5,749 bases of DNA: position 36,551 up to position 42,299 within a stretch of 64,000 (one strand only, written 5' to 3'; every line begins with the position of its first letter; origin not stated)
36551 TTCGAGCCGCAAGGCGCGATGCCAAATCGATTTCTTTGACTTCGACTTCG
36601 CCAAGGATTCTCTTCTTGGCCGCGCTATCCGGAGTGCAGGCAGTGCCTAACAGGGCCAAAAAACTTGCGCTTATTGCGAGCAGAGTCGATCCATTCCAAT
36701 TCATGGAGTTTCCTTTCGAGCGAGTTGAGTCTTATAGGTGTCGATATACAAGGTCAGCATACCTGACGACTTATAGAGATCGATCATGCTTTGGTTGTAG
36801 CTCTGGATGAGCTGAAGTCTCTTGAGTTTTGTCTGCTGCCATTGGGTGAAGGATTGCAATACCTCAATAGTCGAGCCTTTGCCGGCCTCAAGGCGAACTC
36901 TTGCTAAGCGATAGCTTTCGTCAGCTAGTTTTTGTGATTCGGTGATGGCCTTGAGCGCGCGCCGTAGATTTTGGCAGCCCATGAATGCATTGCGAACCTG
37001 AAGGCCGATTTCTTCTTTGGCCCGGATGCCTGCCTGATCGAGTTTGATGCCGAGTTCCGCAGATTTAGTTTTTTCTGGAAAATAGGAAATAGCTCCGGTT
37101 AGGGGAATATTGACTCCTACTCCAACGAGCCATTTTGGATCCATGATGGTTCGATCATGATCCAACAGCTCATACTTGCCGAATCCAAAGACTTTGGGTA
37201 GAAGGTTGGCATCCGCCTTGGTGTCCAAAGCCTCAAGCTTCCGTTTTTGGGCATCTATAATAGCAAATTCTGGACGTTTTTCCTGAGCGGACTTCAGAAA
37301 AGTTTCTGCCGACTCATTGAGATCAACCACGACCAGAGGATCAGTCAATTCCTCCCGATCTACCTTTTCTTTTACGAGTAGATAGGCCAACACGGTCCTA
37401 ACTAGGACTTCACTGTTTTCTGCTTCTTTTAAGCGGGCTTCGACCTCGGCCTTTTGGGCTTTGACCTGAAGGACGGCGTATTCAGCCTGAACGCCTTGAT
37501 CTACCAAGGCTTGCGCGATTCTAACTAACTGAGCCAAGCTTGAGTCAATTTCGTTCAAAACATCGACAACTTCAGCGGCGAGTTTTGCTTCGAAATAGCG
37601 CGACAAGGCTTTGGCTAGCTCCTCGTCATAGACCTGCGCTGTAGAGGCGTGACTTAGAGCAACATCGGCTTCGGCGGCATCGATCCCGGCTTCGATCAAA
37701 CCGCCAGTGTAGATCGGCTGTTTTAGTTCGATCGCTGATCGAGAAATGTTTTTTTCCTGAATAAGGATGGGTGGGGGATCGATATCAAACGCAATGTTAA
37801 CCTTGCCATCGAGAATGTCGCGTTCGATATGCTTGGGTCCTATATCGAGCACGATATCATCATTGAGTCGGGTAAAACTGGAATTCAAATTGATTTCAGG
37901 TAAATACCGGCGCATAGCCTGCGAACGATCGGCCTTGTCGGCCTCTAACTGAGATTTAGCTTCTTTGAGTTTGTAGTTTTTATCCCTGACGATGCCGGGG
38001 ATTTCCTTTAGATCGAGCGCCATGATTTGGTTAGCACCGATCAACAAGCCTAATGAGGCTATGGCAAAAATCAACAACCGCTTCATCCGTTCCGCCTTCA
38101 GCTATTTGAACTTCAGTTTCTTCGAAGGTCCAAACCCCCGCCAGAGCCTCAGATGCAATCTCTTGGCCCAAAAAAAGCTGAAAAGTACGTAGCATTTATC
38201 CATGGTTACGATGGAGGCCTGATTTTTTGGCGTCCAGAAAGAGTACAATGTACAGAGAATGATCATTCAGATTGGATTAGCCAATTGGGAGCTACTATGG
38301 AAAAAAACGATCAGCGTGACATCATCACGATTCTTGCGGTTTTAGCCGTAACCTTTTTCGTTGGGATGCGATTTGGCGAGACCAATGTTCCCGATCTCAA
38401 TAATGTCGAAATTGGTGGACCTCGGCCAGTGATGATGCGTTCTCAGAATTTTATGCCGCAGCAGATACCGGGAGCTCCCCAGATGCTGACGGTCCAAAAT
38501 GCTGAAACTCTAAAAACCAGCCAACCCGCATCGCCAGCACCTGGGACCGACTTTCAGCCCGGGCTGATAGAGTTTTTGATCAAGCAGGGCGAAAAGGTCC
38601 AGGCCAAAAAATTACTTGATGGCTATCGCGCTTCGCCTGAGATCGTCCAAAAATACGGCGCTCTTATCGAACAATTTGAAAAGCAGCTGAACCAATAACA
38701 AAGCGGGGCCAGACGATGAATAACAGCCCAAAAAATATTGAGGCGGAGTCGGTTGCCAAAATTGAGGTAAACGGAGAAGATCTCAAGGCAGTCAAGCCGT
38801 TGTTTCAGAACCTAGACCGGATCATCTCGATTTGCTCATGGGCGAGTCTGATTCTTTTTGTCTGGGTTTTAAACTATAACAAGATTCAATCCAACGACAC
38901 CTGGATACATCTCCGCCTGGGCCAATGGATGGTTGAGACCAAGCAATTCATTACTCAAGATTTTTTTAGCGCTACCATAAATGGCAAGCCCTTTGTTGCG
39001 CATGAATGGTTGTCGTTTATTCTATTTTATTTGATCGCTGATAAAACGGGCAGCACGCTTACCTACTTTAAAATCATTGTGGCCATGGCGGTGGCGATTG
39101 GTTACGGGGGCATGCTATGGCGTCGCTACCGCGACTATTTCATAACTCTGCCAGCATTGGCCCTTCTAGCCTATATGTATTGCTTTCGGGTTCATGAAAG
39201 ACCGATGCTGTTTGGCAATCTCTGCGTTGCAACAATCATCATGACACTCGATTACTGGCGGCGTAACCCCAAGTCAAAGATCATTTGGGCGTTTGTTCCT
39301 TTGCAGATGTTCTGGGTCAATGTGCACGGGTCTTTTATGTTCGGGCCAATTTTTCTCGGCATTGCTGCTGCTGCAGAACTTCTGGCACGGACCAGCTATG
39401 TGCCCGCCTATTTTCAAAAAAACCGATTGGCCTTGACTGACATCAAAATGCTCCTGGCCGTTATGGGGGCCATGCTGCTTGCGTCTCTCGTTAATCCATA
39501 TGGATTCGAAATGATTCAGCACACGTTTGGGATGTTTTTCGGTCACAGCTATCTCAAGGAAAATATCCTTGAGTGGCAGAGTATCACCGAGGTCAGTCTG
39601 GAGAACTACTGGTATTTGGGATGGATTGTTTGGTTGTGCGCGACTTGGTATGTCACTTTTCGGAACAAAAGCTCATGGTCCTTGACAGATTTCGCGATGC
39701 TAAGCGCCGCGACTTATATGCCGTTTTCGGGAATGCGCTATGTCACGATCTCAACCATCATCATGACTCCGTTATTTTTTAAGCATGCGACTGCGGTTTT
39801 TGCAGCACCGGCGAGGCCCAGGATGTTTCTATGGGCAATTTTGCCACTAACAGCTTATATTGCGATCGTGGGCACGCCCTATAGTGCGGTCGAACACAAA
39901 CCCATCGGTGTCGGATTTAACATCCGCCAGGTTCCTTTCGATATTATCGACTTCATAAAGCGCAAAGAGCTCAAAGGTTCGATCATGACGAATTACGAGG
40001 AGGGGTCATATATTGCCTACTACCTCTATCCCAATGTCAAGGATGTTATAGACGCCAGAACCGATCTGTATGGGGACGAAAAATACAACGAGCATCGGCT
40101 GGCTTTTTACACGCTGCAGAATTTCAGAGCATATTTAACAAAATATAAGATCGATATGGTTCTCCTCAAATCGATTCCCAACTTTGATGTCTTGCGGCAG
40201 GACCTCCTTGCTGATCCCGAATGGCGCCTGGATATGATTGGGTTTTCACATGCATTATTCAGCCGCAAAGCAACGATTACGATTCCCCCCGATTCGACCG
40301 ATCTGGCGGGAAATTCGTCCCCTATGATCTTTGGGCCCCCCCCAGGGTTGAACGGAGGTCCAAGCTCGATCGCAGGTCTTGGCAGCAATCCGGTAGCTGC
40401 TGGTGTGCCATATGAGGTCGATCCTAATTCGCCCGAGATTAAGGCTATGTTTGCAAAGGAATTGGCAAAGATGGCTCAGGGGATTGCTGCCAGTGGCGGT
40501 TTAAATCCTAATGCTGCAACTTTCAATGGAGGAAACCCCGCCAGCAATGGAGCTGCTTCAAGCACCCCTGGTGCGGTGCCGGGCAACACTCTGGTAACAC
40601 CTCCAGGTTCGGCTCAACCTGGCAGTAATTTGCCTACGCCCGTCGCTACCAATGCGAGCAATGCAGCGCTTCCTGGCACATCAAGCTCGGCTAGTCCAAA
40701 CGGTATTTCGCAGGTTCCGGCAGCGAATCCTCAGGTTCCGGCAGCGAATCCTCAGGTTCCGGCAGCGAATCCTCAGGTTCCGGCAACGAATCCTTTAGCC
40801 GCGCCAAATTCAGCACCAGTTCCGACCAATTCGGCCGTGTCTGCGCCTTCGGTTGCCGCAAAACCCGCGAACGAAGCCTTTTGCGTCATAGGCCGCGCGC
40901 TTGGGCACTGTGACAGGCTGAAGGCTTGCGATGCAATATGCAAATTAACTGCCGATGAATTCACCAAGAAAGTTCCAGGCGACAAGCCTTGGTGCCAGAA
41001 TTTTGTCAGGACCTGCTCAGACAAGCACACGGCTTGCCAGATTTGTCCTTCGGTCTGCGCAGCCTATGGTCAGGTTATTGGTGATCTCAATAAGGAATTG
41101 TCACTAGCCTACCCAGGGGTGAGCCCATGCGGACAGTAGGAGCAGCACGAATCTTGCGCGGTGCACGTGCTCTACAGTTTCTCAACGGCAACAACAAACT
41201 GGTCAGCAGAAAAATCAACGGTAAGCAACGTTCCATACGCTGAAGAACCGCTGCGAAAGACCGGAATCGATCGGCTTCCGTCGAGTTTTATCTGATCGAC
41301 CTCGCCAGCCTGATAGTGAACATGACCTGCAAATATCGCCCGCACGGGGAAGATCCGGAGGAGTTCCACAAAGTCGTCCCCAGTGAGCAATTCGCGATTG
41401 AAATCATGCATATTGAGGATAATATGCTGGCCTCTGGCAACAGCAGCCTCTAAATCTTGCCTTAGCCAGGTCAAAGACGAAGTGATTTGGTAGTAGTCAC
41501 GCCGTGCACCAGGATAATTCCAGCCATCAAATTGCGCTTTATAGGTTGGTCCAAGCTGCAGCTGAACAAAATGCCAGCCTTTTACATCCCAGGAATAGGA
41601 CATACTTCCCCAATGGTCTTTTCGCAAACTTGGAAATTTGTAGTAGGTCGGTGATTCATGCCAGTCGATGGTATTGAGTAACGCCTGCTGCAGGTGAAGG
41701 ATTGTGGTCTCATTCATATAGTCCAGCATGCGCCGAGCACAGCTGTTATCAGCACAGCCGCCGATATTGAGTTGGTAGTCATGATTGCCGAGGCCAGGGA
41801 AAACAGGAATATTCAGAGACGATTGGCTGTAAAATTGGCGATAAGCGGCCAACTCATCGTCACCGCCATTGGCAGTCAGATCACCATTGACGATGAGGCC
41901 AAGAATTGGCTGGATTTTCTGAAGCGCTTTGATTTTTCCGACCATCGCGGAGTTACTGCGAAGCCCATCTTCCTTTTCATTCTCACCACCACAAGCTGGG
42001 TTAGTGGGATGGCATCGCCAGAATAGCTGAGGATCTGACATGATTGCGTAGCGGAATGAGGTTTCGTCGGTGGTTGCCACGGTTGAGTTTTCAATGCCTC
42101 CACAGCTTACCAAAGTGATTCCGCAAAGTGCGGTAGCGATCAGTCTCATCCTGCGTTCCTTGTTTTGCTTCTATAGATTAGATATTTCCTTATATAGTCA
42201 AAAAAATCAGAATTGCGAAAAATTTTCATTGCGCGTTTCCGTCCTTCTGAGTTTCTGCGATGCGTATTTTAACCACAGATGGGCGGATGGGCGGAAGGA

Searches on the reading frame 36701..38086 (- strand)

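Call 8: search_protein_families(library=pfam, proteins=[window:36701-38086:-], max_evalue=0.001)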
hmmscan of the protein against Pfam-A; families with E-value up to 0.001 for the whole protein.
window:36701-38086:- (461 aa): 1 family
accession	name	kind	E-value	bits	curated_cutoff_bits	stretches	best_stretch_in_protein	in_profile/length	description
PF02321.23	OEP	-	2.1e-34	119.4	22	2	261-442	2-187/187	Outer membrane efflux protein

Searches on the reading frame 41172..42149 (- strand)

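Call 8: search_protein_families(library=pfam, proteins=[window:41172-42149:-], max_evalue=0.001)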
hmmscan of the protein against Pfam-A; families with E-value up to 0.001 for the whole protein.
window:41172-42149:- (325 aa): 1 family
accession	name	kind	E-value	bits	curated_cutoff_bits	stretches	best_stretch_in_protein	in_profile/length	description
PF00149.33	Metallophos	-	1.4e-08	35.9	21.5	1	33-279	2-190/191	Calcineurin-like phosphoesterase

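Call 35: search_protein_families(library=ncbifam, proteins=[window:41172-42149:-], max_evalue=0.001)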
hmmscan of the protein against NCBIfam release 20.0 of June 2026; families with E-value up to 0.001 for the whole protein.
window:41172-42149:- (325 aa): 1 family
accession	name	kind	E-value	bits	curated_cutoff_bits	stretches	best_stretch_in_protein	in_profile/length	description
NF050112.1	PhdiestSpdARhizob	equivalog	0.00032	20.4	400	0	171-282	88-202/264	2', 3'cyclic nucleotide phosphodiesterase SpdA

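Call 84: search_protein_families(library=padloc, proteins=[window:41172-42149:-], max_evalue=0.001)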
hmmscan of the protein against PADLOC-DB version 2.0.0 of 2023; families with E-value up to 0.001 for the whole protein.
window:41172-42149:- (325 aa): 1 family
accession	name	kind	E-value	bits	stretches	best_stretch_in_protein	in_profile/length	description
PDLC04908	PDC-S10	-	0.001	16.4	0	85-169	33-110/223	-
